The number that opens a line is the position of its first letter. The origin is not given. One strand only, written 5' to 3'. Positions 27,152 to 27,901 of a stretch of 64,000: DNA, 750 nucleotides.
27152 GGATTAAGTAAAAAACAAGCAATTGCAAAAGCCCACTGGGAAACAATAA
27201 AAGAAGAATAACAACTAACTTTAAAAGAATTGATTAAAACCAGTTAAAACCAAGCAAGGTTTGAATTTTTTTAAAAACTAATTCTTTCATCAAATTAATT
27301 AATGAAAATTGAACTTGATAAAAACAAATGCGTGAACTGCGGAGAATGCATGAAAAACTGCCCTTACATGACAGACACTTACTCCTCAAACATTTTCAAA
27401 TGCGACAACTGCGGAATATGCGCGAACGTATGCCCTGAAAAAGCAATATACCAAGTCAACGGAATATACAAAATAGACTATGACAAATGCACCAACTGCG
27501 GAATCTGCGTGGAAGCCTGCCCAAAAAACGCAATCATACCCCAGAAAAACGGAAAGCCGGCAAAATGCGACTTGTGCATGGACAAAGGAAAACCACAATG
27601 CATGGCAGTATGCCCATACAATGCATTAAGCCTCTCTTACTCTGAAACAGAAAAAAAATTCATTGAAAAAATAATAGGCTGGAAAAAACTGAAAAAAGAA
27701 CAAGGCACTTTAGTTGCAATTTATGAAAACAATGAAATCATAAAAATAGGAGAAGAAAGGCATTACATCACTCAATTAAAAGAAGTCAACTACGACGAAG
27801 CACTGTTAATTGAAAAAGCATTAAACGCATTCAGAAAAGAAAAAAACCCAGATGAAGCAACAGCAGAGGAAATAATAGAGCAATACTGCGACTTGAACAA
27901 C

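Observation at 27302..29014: Poly-ferredoxin domain fused to a type IV pilus/archaellum-family motor ATPase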

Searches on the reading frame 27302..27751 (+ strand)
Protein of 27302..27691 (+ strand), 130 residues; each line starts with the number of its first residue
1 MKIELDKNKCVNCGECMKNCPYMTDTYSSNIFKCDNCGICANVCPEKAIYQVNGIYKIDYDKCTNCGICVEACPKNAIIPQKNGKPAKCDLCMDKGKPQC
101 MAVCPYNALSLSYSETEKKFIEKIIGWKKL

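Call 22: search_solved_structures(query=window:27302-27691:+, max_evalue=0.01, show_alignments=3)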
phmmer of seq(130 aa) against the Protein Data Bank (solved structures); distinct sequences matched with E-value up to 0.01: 143 (the best 60 are shown).
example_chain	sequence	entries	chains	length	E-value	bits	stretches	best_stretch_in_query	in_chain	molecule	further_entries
9sw6_G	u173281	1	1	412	1.4e-25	93.3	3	31-81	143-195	Polyferredoxin protein MvhB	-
7bkb_K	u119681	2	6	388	5.4e-18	68.7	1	45-79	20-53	Formylmethanofuran dehydrogenase, subunit F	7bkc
5t5i_F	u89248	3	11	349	6.9e-18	68.3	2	14-87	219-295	Tungsten formylmethanofuran dehydrogenase subunit fwdF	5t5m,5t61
9sw6_H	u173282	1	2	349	3e-17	66.3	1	14-84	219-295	Tungsten formylmethanofuran dehydrogenase, subunit F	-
9eri_B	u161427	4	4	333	6.8e-17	65.1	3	32-99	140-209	Na(+)-translocating ferredoxin:NAD(+) oxidoreductase complex subunit B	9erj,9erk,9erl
7zc6_B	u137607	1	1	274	3.3e-16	62.9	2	33-80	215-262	RnfB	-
9sfi_T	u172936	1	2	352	7.4e-15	58.5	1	33-82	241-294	4Fe-4S ferredoxin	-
9sfi_O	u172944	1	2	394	9e-15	58.3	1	33-80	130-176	Ferredoxin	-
9bt4_G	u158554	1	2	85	1.3e-09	41.6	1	33-78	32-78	Pyruvate:Ferredoxin Oxidoreductase, subunit delta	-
4z3w_E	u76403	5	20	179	1.8e-08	37.8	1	58-118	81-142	Iron-sulfur cluster-binding oxidoreductase, putative benzoyl-CoA reductase electron transf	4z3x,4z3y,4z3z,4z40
8c0z_C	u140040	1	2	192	1.9e-08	37.7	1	33-114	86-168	Iron-sulfur cluster-binding protein potential subunit of aldehyde oxidoreductase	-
6fah_A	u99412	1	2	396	2.4e-08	37.4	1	2-75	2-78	Caffeyl-CoA reductase-Etf complex subunit CarE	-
8e9g_I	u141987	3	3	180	5.3e-08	36.3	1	53-80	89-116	NADH-quinone oxidoreductase subunit I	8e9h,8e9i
2vpw_B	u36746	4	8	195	5.7e-08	36.2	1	32-108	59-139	NRFC PROTEIN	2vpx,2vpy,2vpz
5odc_A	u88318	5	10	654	5.8e-08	36.2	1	55-120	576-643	Heterodisulfide reductase, subunit A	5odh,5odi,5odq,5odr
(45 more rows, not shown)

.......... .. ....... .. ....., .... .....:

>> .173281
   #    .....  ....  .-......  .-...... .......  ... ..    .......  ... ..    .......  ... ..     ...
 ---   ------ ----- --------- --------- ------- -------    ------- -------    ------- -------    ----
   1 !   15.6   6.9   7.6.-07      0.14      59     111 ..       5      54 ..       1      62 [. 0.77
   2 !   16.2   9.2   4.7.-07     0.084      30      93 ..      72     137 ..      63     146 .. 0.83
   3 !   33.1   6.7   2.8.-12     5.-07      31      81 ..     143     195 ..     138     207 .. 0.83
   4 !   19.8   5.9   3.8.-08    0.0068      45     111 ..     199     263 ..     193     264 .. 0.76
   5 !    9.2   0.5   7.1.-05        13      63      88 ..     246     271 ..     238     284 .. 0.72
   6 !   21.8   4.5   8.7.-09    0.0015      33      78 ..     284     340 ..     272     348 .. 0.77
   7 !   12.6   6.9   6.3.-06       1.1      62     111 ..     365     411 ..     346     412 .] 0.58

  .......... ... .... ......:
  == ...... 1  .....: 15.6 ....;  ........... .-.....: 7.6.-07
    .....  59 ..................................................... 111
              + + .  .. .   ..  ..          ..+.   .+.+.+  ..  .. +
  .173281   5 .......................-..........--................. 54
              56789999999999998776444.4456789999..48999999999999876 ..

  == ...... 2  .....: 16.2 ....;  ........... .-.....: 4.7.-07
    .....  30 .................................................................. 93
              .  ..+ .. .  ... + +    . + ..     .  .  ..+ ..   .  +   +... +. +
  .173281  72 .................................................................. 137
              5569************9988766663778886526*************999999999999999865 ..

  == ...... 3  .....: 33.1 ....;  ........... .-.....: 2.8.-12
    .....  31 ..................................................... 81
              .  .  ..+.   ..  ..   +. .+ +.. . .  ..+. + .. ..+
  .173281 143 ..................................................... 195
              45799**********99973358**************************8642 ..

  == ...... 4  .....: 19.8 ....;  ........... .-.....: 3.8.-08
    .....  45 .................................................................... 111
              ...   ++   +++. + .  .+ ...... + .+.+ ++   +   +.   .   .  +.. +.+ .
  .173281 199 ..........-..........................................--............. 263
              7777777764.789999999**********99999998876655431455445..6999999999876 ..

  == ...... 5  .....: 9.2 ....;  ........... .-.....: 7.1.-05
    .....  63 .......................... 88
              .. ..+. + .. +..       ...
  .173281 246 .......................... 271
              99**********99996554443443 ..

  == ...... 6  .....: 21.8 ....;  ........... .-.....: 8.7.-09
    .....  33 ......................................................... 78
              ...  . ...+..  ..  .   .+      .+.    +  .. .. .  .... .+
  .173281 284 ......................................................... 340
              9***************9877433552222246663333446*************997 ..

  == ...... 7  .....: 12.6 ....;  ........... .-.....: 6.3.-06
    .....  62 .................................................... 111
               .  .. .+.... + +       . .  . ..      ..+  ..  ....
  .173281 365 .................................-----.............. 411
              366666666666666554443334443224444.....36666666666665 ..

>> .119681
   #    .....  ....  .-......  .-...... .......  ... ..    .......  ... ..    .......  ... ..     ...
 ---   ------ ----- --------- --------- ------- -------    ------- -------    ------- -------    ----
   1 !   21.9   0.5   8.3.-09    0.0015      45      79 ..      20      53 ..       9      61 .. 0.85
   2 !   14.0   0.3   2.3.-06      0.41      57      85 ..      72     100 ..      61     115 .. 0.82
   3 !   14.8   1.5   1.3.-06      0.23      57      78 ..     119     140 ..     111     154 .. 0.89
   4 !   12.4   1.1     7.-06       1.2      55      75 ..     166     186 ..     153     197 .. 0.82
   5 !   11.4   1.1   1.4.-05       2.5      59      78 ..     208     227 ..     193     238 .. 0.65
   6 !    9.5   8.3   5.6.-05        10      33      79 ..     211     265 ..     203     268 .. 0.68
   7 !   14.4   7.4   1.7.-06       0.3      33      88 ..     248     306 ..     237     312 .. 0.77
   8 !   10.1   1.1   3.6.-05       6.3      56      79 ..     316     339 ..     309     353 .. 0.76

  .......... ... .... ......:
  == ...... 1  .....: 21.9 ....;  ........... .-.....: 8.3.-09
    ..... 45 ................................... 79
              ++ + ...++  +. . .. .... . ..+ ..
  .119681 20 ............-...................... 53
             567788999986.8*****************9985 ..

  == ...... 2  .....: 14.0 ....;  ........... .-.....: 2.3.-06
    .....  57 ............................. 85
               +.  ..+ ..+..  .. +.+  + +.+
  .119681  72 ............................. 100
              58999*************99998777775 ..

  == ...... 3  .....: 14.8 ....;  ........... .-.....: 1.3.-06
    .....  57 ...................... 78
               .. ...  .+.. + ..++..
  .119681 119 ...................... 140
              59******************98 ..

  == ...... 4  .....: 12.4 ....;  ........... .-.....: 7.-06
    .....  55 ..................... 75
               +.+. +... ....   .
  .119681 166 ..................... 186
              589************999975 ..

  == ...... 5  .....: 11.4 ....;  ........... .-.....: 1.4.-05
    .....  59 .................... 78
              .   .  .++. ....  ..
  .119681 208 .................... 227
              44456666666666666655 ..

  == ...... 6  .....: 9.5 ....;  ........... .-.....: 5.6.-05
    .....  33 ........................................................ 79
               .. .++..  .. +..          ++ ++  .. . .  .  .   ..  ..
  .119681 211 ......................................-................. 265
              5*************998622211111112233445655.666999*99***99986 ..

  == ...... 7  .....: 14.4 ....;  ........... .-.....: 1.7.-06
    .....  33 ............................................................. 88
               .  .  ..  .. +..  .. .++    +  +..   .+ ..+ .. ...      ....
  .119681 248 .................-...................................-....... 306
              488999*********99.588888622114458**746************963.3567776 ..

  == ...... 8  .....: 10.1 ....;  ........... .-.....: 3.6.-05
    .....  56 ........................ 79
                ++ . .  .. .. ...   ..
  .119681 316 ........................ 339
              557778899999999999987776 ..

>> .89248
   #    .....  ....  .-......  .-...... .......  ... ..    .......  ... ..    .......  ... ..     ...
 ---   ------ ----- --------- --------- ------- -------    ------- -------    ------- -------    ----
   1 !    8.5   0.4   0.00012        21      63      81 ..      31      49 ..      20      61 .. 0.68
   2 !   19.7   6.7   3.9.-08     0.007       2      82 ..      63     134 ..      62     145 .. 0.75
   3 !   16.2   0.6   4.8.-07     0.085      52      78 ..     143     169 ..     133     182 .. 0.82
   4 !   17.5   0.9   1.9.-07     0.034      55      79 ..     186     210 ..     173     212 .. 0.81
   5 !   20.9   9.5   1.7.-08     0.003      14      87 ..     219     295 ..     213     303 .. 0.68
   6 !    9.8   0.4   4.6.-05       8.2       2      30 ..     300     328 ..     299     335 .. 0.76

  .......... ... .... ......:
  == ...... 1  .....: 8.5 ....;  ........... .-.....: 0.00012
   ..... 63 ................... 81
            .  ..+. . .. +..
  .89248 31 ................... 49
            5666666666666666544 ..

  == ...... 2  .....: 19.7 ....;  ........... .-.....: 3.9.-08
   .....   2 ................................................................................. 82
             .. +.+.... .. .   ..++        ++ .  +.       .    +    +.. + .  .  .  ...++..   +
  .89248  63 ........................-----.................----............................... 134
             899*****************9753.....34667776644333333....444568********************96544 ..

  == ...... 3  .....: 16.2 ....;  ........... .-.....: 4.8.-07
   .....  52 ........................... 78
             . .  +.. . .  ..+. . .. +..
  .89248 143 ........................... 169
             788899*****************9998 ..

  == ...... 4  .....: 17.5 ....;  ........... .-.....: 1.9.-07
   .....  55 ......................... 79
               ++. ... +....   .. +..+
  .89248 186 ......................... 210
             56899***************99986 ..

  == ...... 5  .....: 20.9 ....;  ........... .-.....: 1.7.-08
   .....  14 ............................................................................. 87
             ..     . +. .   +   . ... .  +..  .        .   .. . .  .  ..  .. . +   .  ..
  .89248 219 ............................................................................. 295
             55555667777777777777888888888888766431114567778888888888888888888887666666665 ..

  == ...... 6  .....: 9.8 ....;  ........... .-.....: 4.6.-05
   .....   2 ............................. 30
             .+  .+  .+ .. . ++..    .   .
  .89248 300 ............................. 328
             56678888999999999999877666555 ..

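Call 61: predict_structure(alignment_id=A2)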
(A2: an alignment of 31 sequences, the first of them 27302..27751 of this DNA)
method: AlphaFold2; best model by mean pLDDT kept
length: 150 residues; sequences in the alignment: 31
mean_pLDDT: 92.9   pTM: 0.77
mean pLDDT of the five models: 92.9, 92.7, 92.2, 92.0, 92.0
residues with pLDDT >= 90: 113; 70-90: 36; 50-70: 1; < 50: 0
segments of 3 or more residues with pLDDT < 50: none
pLDDT, mean of each block of 10 residues (from residue 1): 96 96 94 97 98 95 97 98 95 94 97 91 82 82 81
secondary structure, 60 per line:
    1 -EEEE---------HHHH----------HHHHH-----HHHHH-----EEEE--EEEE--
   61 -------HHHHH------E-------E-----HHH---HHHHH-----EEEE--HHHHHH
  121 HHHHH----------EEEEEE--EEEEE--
elements in order: E2-5 H15-18 H29-33 H39-43 E49-52 E55-58 H68-72 H99-103 E109-112 H115-125 E136-141 E144-148

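Call 74: search_protein_representatives(alignment_id=A2)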
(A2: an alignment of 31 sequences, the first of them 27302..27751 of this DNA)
Query: 31 sequences, 153 profile positions. Proteins with E-value up to 0.001 (for the whole library): 25356; up to 1e-10: 3637; up to 1e-30: 23. The best 150 are listed.
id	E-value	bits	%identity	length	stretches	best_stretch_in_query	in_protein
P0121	6.6e-42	159.0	-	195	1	1-151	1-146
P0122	1.4e-41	158.0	-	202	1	1-152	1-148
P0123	4.5e-41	156.3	-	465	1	1-151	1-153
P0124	1.4e-40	154.7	-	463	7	6-111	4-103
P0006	4.0e-40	153.2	-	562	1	1-151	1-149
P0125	7.4e-39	149.1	-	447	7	7-112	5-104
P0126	9.0e-39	148.8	-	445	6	6-85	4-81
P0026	2.8e-38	147.2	-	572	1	1-152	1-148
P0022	6.0e-37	142.9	-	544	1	1-139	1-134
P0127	2.5e-36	140.9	-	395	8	5-86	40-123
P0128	9.8e-36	139.0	-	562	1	1-151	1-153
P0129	1.5e-35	138.3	-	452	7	6-111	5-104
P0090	4.4e-35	136.9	-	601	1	1-151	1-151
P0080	4.1e-33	130.4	-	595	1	1-151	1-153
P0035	4.9e-33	130.2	-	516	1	3-141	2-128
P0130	1.1e-32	129.0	-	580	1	1-141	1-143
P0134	2.2e-31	124.9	-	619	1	5-151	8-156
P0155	1.7e-24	102.5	-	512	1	20-137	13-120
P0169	1.1e-22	96.6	-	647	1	2-148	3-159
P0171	2.0e-22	95.7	-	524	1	4-135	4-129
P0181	2.4e-21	92.3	-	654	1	2-112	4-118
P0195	1.3e-20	89.9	-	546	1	2-145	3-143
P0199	2.4e-20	89.0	-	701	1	3-141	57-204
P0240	5.7e-19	84.5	-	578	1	2-118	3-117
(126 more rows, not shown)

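Call 76: list_cluster_members(proteins=[P0169, P0181, P0195, P0199, P0240, P0134, P0128, P0130, P0171, P0155])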
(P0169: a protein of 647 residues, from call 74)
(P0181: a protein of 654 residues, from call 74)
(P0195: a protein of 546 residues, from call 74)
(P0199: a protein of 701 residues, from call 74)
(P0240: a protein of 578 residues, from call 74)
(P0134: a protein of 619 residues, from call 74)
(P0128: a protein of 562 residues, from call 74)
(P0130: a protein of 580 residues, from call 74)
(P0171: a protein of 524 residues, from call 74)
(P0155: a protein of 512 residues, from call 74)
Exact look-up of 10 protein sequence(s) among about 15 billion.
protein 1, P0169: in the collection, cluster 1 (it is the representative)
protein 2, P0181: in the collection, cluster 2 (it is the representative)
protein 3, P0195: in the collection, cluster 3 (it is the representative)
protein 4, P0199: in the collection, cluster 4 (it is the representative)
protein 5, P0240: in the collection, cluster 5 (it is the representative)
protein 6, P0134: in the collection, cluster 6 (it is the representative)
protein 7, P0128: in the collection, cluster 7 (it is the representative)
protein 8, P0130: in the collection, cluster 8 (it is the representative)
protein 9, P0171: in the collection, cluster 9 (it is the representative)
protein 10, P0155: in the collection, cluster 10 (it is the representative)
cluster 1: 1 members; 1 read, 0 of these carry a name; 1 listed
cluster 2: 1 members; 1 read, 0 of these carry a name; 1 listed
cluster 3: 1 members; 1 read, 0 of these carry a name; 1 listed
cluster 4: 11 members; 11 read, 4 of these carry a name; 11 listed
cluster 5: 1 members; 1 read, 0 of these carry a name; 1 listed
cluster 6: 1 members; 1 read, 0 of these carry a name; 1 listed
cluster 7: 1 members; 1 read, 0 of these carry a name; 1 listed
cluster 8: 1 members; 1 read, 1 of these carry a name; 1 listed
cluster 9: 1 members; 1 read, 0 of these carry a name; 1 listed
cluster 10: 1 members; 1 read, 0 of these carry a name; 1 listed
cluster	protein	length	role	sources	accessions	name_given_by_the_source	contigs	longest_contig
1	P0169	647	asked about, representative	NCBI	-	-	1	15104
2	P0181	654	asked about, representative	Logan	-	-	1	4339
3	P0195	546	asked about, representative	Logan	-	-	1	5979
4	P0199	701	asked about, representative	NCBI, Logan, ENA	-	-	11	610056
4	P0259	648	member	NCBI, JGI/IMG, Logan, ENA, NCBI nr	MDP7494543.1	MAG: ATPase, T2SS/T4P/T4SS family [Candidatus Undinarchaeales archaeon] | flagellar protein FlaI | ATPase, T2SS/T4P/T4SS family [Candidatus Undinarchaeales archaeon]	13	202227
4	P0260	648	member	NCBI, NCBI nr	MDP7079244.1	MAG: ATPase, T2SS/T4P/T4SS family [Candidatus Undinarchaeales archaeon] | ATPase, T2SS/T4P/T4SS family [Candidatus Undinarchaeales archaeon]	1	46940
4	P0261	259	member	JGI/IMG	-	Flp pilus assembly CpaF family ATPase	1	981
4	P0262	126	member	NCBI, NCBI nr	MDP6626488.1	MAG: 4Fe-4S binding protein, partial [Methanopyri archaeon] | 4Fe-4S binding protein [Methanopyri archaeon]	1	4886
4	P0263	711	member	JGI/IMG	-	-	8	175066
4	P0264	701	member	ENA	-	-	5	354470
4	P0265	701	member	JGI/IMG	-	-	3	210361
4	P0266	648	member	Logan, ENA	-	-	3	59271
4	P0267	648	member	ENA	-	-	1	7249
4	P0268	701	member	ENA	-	-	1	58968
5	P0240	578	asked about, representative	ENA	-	-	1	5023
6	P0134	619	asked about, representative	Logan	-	-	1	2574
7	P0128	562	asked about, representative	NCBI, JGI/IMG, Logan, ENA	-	-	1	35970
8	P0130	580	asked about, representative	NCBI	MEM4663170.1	MAG: ATPase, T2SS/T4P/T4SS family [Candidatus Diapherotrites archaeon]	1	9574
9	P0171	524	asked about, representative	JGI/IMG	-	-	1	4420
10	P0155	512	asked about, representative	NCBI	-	-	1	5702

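Call 79: find_homologous_proteins(query=P0169, max_evalue=1e-20)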
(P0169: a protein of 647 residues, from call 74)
Query P0169 (647 aa): 8 proteins with E <= 1e-20 among 8000 candidates.
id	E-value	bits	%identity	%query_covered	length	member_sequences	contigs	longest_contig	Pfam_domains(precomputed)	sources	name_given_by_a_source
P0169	0.0e+0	1498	100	100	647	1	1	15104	PF00437.27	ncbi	-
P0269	1.3e-34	138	27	66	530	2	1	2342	PF00437.27,PF23990.2,PF27713.1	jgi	-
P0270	3.9e-34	136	29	55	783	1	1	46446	PF00437.27,PF23990.2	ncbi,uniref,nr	ncbi:ATPase, T2SS/T4P/T4SS family [uncultured Methanofollis sp.]|uniref:ATPase, T2SS/T4P/T4SS family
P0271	5.4e-34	136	29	55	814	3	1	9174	PF00437.27,PF23990.2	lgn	-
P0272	5.7e-34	136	29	55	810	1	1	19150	PF00437.27,PF23990.2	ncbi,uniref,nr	ncbi:MAG: ATPase, T2SS/T4P/T4SS family [Methanofollis sp.]|uniref:type II/IV secretion system ATPase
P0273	8.9e-32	128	31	52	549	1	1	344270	PF00437.27,PF27713.1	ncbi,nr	ncbi:MAG: type II/IV secretion system ATPase subunit [Candidatus Nanoarchaeia archaeon]|nr:type II/I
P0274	2.0e-31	127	28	55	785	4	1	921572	PF23989.1,PF00437.27,PF23990.2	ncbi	ncbi:ATPase, T2SS/T4P/T4SS family [Methanoculleus oceani]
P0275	7.4e-24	102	30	58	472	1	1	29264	PF00437.27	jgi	jgi:flagellar protein FlaI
